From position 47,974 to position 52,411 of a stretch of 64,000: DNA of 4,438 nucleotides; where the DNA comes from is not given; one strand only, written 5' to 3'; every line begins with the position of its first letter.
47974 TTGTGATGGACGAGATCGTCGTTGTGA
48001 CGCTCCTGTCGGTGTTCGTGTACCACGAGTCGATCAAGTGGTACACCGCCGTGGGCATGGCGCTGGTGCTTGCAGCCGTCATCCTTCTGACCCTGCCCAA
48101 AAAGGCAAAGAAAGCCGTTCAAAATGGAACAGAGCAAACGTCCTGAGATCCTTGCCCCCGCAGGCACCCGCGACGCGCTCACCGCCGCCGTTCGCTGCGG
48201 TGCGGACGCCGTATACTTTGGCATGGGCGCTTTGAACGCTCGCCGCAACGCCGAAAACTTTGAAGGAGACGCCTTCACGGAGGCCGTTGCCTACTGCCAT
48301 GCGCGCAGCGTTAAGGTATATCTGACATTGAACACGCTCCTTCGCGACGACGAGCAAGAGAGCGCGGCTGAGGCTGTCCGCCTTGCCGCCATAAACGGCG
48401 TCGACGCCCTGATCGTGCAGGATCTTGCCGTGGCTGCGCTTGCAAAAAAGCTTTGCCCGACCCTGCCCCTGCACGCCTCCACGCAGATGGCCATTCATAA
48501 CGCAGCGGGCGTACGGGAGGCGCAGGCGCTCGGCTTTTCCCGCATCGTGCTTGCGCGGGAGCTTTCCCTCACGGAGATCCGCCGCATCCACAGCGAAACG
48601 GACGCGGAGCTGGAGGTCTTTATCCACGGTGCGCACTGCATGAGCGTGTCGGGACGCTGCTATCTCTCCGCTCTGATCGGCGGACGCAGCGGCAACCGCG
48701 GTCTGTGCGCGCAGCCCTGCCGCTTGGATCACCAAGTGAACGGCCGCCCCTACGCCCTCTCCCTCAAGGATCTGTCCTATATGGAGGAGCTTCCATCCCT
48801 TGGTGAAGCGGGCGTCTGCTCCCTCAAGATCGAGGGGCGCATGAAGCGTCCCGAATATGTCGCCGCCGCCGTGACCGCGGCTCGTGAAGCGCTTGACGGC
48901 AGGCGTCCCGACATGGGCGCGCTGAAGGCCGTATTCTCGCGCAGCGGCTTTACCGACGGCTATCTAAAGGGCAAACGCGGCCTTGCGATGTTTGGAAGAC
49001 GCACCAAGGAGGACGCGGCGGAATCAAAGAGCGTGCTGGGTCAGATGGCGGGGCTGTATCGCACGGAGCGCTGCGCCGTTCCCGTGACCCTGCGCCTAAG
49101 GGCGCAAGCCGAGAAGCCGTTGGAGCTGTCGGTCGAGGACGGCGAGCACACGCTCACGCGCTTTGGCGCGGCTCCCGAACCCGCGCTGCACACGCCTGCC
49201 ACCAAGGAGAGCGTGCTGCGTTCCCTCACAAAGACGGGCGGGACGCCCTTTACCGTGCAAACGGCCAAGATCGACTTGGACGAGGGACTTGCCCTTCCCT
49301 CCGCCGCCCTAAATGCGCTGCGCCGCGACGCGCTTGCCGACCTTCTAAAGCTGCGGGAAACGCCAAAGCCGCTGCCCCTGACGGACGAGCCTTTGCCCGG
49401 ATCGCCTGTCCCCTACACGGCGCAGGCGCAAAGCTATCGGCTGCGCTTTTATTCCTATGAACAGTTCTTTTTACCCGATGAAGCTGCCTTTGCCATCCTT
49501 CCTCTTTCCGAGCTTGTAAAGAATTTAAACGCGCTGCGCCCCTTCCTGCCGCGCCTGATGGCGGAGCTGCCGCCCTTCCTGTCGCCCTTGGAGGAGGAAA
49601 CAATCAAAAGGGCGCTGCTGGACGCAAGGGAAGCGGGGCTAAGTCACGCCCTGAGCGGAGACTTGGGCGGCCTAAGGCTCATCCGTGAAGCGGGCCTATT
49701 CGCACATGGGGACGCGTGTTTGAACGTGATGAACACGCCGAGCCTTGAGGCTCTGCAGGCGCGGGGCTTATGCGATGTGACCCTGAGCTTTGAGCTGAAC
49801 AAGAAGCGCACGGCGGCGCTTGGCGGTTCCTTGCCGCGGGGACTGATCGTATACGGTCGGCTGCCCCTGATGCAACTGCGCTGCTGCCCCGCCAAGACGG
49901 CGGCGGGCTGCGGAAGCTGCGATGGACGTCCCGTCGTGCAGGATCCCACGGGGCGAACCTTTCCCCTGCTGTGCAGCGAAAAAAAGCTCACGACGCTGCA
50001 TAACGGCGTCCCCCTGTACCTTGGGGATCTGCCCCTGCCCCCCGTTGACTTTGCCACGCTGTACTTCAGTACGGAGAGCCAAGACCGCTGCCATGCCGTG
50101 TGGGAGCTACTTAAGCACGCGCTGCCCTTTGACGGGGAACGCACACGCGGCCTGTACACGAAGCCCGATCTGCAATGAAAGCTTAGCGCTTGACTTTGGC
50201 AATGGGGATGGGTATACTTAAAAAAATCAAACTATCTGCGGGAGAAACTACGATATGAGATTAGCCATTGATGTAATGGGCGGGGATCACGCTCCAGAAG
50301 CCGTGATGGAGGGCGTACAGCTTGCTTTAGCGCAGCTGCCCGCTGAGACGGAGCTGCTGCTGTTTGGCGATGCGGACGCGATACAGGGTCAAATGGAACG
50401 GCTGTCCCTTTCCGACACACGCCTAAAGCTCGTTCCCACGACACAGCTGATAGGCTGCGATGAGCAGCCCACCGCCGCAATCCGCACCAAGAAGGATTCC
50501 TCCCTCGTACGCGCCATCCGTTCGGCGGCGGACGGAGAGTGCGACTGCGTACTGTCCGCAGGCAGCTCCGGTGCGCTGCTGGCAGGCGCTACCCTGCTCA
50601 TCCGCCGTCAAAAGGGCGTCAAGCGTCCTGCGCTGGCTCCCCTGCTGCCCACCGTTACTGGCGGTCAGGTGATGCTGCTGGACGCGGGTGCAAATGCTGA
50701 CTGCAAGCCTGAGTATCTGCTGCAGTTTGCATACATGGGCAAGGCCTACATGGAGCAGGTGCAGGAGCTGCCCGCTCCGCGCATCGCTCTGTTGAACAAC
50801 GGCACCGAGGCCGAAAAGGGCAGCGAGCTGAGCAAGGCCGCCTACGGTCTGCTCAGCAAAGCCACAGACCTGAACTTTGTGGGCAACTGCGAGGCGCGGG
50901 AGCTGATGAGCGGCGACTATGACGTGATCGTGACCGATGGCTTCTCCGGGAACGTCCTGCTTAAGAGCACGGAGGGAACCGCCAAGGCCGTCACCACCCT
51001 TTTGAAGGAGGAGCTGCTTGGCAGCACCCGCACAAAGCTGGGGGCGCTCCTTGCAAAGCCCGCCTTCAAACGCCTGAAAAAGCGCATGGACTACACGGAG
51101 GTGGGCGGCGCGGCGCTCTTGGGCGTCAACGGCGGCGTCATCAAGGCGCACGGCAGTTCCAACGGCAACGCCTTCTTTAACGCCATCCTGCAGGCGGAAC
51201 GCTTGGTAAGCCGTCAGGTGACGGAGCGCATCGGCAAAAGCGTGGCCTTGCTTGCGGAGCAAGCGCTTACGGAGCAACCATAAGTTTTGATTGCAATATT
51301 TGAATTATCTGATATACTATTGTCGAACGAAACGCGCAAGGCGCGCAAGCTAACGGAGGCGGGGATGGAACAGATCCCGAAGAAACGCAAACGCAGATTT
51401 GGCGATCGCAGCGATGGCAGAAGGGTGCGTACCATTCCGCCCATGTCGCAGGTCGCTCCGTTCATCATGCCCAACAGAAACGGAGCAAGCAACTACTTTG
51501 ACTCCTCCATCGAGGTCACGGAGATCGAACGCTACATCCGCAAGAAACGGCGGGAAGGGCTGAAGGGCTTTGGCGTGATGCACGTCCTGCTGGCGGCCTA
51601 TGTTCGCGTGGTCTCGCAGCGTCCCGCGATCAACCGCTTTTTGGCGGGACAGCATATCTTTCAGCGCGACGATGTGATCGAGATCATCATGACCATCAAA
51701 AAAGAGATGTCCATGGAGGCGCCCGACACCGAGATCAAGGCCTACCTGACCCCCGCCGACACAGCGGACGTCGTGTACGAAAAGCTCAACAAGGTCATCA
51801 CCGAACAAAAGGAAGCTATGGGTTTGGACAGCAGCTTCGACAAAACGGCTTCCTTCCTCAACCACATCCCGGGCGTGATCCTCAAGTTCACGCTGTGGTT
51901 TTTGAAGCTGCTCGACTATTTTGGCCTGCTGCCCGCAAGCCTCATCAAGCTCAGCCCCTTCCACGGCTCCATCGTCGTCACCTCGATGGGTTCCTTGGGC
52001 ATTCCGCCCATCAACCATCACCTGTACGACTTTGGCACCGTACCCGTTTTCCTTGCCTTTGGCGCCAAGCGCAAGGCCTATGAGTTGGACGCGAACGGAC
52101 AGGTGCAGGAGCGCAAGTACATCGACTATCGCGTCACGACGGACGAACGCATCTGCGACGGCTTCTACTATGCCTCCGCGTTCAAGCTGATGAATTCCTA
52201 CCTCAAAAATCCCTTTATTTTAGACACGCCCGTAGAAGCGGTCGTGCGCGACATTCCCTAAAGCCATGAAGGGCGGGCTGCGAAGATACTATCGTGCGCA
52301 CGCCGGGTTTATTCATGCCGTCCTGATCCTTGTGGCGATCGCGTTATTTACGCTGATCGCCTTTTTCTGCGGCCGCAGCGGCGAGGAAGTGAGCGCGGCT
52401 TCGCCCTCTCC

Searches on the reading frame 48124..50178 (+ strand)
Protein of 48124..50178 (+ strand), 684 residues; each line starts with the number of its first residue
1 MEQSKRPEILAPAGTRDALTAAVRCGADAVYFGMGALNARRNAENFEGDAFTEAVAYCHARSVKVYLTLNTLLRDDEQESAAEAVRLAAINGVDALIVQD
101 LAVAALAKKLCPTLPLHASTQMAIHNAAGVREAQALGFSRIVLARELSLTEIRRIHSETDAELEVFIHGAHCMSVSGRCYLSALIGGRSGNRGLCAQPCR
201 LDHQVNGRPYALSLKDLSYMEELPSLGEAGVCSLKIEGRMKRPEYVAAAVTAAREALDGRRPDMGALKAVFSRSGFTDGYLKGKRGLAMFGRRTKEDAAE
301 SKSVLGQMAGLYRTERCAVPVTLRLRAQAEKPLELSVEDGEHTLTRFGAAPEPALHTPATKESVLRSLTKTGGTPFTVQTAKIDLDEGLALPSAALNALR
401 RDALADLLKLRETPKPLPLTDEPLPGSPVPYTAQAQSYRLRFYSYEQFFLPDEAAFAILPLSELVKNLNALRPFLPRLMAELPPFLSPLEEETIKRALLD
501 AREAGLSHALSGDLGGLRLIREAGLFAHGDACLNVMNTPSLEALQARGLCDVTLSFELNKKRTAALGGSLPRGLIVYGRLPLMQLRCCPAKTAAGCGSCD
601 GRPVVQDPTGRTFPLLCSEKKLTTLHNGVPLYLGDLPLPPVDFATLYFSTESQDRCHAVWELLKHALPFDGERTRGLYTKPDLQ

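Call 10: search_protein_families(library=pfam, max_evalue=0.001, proteins=[window:48124-50178:+])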
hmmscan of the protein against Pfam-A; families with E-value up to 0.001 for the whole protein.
window:48124-50178:+ (684 aa): 2 families
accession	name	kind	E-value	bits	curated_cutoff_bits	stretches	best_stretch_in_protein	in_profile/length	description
PF01136.24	Peptidase_U32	-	8.9e-72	241.6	22.4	1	82-285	5-231/233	Peptidase family U32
PF12392.13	DUF3656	-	2.8e-19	70.3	22.1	1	310-411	19-108/109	Collagenase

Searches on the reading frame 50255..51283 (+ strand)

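Call 10: search_protein_families(library=pfam, max_evalue=0.001, proteins=[window:50255-51283:+])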
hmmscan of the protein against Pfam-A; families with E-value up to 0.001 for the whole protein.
window:50255-51283:+ (342 aa): 2 families
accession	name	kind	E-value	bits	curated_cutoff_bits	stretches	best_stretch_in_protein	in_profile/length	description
PF02504.20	FA_synthesis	-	6.7e-108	361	29.1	1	1-325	1-324/324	Fatty acid synthesis protein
PF25106.1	VWA_4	-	3.1e-05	24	27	1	5-48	69-112/169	von Willebrand factor A domain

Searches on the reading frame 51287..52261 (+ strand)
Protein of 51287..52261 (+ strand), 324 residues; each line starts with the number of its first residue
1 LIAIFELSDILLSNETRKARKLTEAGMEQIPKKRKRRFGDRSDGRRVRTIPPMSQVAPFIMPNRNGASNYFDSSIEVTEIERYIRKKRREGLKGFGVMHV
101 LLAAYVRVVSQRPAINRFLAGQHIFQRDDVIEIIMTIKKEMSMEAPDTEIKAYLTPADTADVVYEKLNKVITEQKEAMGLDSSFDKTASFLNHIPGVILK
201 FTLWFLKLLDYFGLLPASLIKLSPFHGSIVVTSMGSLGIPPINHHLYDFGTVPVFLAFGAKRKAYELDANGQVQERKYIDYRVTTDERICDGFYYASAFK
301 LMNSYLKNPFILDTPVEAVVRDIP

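Call 10: search_protein_families(library=pfam, max_evalue=0.001, proteins=[window:51287-52261:+])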
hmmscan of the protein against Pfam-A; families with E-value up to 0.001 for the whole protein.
window:51287-52261:+ (324 aa): 1 family
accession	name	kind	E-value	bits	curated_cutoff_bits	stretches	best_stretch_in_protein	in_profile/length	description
PF00198.28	2-oxoacid_dh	-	0.00011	22.2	23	0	255-309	174-227/232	2-oxoacid dehydrogenases acyltransferase (catalytic domain)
